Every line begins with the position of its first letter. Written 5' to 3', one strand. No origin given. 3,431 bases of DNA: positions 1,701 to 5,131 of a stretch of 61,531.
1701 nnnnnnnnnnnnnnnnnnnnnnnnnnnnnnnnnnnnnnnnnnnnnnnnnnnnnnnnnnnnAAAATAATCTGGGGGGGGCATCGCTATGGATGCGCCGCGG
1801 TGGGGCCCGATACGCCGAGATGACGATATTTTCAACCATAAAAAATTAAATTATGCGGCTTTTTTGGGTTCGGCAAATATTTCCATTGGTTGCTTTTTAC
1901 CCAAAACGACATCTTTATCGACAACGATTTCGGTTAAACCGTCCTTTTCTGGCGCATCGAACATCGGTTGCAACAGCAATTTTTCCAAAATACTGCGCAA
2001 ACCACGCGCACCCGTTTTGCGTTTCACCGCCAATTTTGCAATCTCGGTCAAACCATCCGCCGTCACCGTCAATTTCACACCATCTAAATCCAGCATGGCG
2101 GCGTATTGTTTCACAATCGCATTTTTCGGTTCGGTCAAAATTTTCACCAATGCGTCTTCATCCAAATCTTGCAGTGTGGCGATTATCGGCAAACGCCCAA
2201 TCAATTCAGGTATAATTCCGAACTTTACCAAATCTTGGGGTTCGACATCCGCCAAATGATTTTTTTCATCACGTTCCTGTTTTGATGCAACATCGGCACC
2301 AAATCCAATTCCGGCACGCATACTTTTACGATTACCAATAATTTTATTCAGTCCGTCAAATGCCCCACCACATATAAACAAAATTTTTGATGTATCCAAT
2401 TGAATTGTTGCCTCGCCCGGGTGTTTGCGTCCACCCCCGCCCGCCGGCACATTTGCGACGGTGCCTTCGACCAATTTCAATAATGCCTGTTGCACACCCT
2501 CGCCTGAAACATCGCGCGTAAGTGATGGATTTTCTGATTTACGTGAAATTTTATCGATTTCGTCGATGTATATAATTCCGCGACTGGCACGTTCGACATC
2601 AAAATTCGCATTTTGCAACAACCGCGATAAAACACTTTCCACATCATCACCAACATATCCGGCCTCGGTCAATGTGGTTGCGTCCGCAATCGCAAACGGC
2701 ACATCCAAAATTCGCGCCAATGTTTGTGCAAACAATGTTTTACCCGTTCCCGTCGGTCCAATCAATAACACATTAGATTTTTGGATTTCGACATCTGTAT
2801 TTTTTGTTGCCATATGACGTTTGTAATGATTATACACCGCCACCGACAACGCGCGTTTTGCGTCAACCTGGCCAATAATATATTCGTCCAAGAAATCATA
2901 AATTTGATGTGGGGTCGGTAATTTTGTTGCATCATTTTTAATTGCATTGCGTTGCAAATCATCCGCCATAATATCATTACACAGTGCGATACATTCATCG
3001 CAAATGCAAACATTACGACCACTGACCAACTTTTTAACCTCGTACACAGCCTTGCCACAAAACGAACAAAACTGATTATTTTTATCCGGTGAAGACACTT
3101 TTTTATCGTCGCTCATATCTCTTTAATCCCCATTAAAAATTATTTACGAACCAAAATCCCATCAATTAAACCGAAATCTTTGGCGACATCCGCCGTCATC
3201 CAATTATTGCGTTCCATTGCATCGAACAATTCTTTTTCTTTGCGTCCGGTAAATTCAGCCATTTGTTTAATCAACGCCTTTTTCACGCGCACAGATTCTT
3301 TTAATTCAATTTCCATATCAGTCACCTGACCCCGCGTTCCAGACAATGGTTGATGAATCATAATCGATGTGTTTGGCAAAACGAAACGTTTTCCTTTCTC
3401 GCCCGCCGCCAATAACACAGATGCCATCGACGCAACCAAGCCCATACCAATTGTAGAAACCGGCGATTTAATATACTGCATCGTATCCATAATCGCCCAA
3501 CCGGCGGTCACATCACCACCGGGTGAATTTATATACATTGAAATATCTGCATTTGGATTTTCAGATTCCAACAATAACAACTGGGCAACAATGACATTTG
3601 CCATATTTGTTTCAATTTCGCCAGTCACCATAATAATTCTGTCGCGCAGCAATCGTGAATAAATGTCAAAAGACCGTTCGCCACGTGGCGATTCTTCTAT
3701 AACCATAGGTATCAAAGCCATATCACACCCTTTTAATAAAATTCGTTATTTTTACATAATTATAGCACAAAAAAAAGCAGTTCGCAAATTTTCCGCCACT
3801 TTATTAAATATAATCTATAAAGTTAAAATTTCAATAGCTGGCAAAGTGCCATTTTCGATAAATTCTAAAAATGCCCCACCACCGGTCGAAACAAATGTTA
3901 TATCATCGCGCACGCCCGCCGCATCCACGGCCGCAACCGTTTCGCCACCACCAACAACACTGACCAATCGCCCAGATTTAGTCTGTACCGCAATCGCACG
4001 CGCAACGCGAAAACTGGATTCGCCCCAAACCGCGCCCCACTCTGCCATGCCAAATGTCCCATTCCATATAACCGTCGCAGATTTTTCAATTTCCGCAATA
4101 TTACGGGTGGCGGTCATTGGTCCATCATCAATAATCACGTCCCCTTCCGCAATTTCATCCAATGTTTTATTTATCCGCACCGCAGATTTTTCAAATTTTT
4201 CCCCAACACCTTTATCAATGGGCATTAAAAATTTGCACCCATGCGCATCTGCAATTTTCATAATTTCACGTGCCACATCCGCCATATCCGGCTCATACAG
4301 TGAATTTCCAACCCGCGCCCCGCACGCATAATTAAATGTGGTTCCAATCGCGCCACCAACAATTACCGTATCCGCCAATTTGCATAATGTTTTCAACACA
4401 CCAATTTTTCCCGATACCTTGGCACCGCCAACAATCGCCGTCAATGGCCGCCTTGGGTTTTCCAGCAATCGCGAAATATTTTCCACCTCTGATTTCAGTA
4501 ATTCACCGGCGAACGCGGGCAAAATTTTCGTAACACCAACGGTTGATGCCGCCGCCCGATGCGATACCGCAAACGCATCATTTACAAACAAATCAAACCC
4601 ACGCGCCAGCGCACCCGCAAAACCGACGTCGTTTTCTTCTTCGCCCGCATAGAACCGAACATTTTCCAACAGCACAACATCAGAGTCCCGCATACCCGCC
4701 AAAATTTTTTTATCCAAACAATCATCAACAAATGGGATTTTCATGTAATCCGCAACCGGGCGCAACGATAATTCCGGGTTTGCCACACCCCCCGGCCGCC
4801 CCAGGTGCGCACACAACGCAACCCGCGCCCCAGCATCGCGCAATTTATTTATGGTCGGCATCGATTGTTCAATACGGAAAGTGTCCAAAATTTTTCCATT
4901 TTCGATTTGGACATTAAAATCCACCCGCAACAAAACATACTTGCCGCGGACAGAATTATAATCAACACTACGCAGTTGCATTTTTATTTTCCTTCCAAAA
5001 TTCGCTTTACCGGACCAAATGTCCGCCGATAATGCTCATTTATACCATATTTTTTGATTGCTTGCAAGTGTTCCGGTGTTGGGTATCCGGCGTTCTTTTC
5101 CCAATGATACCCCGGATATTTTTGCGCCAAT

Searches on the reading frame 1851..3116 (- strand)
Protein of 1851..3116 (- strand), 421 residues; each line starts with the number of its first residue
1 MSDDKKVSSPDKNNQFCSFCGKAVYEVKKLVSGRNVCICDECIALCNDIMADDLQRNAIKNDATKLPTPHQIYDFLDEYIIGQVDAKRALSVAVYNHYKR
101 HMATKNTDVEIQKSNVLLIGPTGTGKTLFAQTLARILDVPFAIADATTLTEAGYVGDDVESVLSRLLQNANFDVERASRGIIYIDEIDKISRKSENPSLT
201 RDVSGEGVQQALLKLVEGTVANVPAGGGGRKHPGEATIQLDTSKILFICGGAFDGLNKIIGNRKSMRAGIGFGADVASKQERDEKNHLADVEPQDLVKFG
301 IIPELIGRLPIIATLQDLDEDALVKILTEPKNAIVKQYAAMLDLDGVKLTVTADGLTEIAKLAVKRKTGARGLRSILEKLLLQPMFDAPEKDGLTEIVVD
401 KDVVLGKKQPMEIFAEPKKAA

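Call 46: search_protein_families(library=pfam, proteins=[window:1851-3116:-], max_evalue=0.001)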
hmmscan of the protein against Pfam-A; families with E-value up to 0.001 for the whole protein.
window:1851-3116:- (421 aa): 12 families
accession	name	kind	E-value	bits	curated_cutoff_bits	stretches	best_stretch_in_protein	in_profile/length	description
PF07724.20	AAA_2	-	2.2e-31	109.6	27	1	113-312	3-166/166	AAA domain (Cdc48 subfamily)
PF00004.35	AAA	-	4.2e-15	56.8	21.2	1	116-222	1-98/131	ATPase family associated with various cellular activities (AAA)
PF06689.19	zf-C4_ClpX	-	1.5e-14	54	27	1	16-51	2-38/39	ClpX C4-type zinc finger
PF10431.15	ClpB_D2-small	-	1.2e-09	38.5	21.9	1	318-392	1-71/81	C-terminal, D2-small domain, of ClpB protein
PF00493.29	MCM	-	8.3e-07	28.8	23.3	1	68-194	14-137/224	MCM P-loop domain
PF07728.20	AAA_5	-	1.1e-06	29.1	22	1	115-192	1-80/139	AAA domain (dynein-related subfamily)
PF05496.18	RuvB_N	-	5.7e-06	26.6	27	1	76-195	6-101/159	Holliday junction DNA helicase RuvB P-loop domain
PF01078.27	Mg_chelatase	-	1.1e-05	25.3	20.3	0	113-137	22-46/207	Magnesium chelatase, subunit ChlI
PF14532.12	Sigma54_activ_2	-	2.2e-05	25.1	25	1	108-194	16-85/138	Sigma-54 interaction domain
PF13401.12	AAA_22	-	3e-05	24.8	27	1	113-192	5-98/130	AAA domain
PF00158.32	Sigma54_activat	-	3.3e-05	24.1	20.2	0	102-134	11-43/168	Sigma-54 interaction domain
PF12775.13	AAA_7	-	0.00027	21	25.8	1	112-188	32-110/181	P-loop containing dynein motor region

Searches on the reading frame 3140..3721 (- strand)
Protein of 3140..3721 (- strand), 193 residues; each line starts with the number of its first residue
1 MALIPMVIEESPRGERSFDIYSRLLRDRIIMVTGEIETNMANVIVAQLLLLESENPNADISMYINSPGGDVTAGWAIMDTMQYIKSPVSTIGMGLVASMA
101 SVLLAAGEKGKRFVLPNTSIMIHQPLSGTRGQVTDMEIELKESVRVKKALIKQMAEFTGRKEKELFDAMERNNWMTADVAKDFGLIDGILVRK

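Call 46: search_protein_families(library=pfam, proteins=[window:3140-3721:-], max_evalue=0.001)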
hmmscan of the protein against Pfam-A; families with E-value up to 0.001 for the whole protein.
window:3140-3721:- (193 aa): 1 family
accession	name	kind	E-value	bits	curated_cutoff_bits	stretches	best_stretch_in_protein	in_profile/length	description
PF00574.28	CLP_protease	-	1.9e-74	249.9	20.2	1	13-191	2-180/182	Clp protease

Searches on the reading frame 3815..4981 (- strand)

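Call 46: search_protein_families(library=pfam, proteins=[window:3815-4981:-], max_evalue=0.001)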
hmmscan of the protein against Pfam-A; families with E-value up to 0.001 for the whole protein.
window:3815-4981:- (388 aa): 1 family
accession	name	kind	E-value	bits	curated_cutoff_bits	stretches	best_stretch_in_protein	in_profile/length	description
PF00162.24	PGK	-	1.4e-115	386.8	27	1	10-376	5-377/379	Phosphoglycerate kinase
